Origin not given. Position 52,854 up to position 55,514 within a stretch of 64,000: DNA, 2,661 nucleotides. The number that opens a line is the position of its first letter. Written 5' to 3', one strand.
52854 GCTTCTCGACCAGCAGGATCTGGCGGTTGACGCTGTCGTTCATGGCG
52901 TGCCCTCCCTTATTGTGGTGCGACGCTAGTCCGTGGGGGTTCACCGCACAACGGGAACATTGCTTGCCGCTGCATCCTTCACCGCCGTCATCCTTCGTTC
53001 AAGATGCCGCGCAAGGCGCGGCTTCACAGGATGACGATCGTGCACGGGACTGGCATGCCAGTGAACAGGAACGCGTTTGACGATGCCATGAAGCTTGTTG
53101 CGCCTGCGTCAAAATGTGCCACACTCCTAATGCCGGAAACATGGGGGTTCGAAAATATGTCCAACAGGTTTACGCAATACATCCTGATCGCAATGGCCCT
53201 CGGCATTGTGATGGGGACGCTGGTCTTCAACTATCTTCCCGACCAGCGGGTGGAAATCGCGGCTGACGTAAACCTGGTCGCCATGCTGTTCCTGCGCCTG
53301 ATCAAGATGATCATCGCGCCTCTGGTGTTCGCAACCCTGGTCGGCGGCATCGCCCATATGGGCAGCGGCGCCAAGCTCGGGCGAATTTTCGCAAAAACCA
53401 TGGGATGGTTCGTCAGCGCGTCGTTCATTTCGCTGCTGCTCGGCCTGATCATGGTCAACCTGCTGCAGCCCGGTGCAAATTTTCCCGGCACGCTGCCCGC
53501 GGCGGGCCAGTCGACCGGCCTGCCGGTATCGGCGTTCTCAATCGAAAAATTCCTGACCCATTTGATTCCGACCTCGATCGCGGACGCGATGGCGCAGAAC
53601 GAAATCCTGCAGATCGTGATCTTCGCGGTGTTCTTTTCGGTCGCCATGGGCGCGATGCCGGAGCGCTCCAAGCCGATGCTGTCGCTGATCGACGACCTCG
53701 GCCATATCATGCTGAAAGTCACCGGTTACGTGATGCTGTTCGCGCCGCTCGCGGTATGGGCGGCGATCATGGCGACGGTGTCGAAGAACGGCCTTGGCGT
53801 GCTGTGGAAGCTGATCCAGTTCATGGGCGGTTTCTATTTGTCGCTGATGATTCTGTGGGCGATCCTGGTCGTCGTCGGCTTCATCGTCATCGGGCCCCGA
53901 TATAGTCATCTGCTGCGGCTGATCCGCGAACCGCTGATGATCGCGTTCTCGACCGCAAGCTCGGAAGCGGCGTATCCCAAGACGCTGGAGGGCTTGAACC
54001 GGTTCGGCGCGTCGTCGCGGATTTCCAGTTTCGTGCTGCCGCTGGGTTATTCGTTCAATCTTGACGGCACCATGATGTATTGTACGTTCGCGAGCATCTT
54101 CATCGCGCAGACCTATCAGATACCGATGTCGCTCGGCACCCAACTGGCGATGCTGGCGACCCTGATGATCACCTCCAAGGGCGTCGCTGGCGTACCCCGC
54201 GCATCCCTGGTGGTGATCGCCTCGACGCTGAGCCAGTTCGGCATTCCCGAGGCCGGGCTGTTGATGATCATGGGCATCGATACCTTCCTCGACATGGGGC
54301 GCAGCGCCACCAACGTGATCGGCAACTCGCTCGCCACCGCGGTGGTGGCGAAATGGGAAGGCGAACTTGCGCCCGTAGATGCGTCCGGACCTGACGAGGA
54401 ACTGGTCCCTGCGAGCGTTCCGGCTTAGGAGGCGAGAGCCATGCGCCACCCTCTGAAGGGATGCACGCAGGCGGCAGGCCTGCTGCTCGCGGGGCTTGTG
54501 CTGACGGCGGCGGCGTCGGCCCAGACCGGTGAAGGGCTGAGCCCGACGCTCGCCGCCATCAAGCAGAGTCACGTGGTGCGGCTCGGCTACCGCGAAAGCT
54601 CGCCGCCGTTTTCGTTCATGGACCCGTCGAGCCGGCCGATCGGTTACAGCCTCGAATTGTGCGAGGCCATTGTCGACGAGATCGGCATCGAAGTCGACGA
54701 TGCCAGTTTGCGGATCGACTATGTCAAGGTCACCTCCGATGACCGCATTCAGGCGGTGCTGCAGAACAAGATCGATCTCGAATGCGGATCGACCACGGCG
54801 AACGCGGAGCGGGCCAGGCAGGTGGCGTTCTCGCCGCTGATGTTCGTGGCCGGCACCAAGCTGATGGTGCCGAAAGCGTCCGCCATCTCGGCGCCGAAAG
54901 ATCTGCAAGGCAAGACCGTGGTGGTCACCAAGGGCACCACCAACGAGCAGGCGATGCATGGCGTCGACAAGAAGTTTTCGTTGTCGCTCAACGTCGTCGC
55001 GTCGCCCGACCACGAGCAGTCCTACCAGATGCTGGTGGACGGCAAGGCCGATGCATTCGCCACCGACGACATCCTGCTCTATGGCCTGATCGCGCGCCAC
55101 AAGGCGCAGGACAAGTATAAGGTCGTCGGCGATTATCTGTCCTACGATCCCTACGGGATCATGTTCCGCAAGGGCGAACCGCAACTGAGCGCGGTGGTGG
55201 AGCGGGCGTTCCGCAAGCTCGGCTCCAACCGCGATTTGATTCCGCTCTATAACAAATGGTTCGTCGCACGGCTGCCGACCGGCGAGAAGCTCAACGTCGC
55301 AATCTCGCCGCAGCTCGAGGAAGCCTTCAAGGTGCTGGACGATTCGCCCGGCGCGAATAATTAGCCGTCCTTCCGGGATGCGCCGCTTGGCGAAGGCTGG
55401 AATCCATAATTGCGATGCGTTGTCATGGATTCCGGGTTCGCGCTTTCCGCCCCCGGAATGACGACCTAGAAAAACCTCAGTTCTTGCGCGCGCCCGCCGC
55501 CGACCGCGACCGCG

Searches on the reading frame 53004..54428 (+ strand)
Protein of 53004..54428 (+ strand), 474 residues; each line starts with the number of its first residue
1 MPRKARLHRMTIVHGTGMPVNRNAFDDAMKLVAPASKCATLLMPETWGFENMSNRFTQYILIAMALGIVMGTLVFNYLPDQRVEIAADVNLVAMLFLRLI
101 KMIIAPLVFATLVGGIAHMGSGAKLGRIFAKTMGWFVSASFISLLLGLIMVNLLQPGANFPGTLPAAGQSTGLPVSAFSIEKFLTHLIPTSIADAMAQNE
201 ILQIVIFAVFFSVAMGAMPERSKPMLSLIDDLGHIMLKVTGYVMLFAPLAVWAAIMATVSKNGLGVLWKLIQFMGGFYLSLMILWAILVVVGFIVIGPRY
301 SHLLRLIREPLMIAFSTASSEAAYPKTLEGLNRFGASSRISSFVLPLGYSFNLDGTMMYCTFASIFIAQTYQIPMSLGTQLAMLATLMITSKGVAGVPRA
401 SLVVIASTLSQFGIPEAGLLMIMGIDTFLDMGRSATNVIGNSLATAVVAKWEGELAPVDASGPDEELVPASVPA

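Call 6: search_protein_families(library=pfam, proteins=[window:53004-54428:+], max_evalue=0.01)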
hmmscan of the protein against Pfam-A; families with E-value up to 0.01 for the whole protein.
window:53004-54428:+ (474 aa): 1 family
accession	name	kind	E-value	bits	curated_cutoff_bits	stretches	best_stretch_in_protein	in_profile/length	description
PF00375.23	SDF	-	1.4e-106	357.2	27.9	1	58-451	3-387/387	Sodium:dicarboxylate symporter family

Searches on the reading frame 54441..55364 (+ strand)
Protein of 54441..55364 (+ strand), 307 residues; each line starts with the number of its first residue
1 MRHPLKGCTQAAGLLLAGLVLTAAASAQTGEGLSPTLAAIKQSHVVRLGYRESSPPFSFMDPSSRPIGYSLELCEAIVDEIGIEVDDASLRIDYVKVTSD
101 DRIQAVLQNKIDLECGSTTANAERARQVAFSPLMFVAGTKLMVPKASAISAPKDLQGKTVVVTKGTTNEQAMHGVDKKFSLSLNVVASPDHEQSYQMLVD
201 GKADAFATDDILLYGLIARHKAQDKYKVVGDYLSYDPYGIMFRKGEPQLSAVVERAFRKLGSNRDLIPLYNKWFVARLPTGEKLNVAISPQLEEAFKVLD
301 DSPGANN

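Call 6: search_protein_families(library=pfam, proteins=[window:54441-55364:+], max_evalue=0.01)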
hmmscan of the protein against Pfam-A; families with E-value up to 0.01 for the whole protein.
window:54441-55364:+ (307 aa): 3 families
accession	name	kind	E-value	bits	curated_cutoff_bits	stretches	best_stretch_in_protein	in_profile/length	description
PF00497.25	SBP_bac_3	-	5.2e-26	91.4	26.4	1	46-275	1-131/132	Bacterial extracellular solute-binding proteins, family 3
PF09084.16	NMT1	-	5.5e-06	26.9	20.5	1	139-206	75-144/216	NMT1/THI5 like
PF12974.12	Phosphonate-bd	-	6.1e-05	23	27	1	106-264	46-220/242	ABC transporter, phosphonate, periplasmic substrate-binding protein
